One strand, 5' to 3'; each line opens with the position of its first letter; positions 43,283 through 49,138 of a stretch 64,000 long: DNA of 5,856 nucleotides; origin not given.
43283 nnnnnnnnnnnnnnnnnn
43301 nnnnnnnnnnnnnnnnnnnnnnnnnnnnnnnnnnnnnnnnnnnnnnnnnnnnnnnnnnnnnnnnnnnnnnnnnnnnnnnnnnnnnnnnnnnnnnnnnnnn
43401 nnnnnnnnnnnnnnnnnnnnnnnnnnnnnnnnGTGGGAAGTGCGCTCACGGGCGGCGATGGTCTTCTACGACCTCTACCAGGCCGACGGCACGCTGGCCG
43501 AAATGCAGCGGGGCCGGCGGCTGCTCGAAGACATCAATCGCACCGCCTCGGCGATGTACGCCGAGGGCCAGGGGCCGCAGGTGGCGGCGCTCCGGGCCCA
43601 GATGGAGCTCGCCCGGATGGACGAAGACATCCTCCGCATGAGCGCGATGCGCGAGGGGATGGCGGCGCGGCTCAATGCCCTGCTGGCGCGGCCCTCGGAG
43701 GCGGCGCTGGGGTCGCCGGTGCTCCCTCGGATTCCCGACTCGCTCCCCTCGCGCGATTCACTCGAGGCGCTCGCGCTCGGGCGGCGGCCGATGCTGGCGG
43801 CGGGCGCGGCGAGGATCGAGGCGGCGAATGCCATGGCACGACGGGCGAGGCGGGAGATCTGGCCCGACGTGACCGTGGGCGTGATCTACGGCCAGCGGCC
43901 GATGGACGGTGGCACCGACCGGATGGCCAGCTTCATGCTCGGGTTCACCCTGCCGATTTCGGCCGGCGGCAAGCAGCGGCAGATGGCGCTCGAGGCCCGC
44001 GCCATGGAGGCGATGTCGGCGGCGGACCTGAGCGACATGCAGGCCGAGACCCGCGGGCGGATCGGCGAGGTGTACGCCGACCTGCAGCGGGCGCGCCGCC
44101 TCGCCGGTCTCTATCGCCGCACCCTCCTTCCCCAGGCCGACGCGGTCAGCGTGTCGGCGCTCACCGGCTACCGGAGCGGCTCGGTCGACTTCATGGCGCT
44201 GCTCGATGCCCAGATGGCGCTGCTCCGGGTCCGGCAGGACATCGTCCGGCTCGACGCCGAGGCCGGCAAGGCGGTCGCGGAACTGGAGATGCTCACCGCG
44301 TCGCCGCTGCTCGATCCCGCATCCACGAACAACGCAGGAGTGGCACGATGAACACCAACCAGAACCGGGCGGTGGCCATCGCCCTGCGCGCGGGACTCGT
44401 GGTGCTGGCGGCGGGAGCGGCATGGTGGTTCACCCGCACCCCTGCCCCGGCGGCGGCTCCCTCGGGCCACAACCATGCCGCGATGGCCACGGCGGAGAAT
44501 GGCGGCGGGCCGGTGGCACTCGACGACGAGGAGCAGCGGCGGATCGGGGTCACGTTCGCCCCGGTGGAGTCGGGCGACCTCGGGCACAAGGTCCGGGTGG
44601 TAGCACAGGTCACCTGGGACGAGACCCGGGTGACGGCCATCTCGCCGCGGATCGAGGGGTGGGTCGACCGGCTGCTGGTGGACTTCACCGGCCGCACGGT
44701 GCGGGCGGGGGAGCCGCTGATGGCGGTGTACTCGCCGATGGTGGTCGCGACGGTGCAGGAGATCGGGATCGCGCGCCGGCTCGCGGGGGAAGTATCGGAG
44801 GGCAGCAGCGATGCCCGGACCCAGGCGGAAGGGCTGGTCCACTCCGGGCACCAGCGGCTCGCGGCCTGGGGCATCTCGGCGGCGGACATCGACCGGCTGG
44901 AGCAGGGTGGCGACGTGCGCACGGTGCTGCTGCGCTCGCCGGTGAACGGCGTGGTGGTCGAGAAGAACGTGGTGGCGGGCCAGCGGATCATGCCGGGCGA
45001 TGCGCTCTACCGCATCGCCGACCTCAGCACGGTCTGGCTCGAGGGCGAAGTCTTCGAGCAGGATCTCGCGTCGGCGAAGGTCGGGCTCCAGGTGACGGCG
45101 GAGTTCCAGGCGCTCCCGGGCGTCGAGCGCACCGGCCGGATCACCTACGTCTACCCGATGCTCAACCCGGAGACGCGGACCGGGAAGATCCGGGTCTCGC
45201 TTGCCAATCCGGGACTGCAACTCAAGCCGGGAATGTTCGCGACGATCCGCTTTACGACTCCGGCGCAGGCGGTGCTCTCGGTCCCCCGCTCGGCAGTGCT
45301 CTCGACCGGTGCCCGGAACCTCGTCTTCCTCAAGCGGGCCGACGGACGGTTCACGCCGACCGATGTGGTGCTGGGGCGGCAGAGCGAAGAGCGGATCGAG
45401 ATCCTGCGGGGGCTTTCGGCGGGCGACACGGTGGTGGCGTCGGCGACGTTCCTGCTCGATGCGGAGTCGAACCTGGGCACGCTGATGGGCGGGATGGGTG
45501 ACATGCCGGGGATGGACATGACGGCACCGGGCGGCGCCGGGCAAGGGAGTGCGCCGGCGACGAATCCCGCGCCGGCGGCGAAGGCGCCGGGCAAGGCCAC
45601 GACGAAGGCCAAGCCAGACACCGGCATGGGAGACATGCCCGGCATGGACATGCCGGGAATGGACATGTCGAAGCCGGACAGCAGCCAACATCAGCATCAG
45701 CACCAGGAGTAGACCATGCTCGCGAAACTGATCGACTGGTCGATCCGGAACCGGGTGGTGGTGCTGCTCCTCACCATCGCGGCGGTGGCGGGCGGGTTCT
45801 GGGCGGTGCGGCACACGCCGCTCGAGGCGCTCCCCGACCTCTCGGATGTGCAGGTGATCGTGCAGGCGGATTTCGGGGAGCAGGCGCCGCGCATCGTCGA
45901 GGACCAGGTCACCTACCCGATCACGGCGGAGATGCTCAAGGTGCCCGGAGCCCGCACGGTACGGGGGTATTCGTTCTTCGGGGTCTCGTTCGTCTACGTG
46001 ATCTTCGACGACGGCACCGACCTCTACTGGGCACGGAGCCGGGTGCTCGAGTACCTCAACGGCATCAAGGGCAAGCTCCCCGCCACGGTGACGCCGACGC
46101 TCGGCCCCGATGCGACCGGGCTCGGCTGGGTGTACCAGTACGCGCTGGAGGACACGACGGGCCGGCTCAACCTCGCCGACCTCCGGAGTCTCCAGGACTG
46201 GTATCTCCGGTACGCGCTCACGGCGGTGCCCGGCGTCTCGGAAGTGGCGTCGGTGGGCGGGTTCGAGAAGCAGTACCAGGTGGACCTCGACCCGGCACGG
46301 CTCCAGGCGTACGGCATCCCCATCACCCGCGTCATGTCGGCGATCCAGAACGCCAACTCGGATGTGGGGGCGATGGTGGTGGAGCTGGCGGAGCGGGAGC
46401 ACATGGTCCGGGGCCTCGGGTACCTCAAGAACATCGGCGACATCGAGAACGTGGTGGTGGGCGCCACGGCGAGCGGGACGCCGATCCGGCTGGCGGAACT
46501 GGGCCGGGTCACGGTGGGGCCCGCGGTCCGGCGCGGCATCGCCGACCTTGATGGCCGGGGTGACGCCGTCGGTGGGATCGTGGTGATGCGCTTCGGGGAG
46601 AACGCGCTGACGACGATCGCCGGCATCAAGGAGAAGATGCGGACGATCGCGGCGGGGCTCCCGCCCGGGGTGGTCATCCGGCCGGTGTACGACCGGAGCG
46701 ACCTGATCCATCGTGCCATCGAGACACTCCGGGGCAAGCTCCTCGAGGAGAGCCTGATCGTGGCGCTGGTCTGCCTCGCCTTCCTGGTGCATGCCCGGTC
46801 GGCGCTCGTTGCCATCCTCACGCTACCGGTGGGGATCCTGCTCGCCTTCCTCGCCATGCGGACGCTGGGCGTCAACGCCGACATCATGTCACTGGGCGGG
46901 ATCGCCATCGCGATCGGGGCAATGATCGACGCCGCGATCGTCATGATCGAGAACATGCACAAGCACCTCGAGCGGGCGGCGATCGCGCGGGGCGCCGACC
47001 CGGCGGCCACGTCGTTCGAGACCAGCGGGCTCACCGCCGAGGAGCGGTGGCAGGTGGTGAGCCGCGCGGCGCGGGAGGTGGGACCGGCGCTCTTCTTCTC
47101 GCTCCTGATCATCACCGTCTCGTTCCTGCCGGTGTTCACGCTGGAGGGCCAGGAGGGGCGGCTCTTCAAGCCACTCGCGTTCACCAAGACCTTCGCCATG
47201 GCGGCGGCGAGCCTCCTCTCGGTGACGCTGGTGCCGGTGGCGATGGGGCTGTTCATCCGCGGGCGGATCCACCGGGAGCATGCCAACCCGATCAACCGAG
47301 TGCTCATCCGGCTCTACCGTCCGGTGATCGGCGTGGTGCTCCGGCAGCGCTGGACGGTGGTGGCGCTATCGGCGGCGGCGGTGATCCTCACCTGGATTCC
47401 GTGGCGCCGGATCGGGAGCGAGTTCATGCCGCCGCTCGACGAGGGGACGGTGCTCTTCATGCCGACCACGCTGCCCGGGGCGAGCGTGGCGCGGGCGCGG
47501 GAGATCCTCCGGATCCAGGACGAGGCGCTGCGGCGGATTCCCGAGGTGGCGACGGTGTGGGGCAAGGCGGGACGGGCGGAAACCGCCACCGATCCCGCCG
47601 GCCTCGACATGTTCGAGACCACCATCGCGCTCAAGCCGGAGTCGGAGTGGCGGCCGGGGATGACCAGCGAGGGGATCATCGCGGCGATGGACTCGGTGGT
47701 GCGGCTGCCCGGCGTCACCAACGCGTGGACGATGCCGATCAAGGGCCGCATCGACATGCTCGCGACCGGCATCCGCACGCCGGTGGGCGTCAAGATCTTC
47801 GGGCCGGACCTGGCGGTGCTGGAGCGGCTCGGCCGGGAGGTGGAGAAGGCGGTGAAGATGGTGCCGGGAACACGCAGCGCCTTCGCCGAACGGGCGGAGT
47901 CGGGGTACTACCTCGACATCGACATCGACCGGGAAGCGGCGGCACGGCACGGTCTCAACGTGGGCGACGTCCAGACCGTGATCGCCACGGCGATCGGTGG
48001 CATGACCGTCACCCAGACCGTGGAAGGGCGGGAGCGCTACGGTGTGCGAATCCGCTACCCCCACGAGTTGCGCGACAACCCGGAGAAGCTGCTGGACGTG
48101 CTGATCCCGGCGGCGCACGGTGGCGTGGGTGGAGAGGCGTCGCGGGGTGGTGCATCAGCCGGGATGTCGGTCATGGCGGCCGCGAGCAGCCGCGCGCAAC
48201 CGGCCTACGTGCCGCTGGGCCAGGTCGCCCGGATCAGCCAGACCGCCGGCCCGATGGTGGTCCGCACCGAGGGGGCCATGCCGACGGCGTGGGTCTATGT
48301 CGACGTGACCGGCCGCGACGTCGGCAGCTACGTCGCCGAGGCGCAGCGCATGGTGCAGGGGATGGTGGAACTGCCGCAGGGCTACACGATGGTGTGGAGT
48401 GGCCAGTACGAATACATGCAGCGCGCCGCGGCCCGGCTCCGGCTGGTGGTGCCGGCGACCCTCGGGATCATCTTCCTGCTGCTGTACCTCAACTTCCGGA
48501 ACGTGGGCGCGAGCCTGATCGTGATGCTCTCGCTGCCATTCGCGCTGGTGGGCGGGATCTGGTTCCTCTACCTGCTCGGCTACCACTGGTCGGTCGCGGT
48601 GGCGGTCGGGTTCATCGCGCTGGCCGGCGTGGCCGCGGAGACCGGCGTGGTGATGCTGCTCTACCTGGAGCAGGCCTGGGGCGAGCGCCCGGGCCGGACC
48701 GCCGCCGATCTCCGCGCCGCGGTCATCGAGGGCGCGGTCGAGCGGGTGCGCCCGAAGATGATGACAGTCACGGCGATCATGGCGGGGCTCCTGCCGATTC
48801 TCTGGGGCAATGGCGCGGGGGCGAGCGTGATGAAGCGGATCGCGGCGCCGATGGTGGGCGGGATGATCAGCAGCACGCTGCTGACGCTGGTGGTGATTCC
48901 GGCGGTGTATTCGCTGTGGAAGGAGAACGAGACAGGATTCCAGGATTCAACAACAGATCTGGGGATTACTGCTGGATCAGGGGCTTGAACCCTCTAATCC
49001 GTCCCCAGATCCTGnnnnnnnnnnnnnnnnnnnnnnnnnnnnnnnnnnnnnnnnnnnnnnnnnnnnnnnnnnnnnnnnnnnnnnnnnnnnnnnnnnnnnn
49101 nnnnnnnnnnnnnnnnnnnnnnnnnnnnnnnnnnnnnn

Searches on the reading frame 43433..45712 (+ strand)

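Call 41: search_protein_families(library=pfam, proteins=[window:43433-45712:+], max_evalue=0.01)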
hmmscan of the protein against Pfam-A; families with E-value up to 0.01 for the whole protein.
window:43433-45712:+ (759 aa): 3 families
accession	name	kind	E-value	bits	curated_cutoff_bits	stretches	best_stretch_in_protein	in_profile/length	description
PF16576.10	HlyD_D23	-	1.6e-68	230.6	30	1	383-603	2-214/214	Barrel-sandwich domain of CusB or HlyD membrane-fusion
PF13437.12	HlyD_3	-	9.9e-19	68.5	22.2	1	500-600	2-106/106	HlyD family secretion protein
PF13533.13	Biotin_lipoyl_2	-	0.0013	19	29.8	1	499-528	2-31/32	Biotin-lipoyl like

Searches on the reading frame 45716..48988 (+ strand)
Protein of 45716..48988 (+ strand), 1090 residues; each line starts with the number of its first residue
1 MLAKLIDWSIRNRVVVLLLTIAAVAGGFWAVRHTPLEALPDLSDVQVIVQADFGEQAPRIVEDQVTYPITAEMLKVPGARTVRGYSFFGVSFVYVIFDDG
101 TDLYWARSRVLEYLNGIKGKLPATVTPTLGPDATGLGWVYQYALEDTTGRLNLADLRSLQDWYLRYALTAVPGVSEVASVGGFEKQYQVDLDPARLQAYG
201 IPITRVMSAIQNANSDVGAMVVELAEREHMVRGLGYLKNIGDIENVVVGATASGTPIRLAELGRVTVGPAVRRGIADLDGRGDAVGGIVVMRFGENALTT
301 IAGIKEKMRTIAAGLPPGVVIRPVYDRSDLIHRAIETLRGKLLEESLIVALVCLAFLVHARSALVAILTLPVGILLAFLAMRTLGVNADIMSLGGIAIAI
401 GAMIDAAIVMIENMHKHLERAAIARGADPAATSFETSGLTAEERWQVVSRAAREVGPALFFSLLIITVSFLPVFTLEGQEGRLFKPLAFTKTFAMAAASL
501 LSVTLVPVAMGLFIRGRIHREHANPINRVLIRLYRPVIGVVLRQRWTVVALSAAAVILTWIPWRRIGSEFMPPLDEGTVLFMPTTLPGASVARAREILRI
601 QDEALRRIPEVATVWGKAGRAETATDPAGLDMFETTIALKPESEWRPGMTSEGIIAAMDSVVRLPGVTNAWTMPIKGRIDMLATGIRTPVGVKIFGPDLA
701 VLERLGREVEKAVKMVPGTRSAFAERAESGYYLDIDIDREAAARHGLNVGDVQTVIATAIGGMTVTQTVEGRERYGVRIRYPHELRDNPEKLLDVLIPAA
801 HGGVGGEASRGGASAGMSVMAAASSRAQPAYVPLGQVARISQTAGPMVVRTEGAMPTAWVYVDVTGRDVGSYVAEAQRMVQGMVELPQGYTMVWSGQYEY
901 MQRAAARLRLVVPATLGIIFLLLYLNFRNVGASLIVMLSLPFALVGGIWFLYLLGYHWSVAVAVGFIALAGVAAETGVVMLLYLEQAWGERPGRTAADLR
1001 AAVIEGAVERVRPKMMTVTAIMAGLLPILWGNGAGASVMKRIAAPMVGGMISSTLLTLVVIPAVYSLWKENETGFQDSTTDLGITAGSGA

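Call 41: search_protein_families(library=pfam, proteins=[window:45716-48988:+], max_evalue=0.01)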
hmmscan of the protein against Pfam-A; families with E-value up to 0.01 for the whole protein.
window:45716-48988:+ (1090 aa): 1 family
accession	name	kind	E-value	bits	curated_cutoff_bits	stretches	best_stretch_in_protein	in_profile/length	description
PF00873.25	ACR_tran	-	1.7e-226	754.8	28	1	6-1067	2-1019/1021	AcrB/AcrD/AcrF family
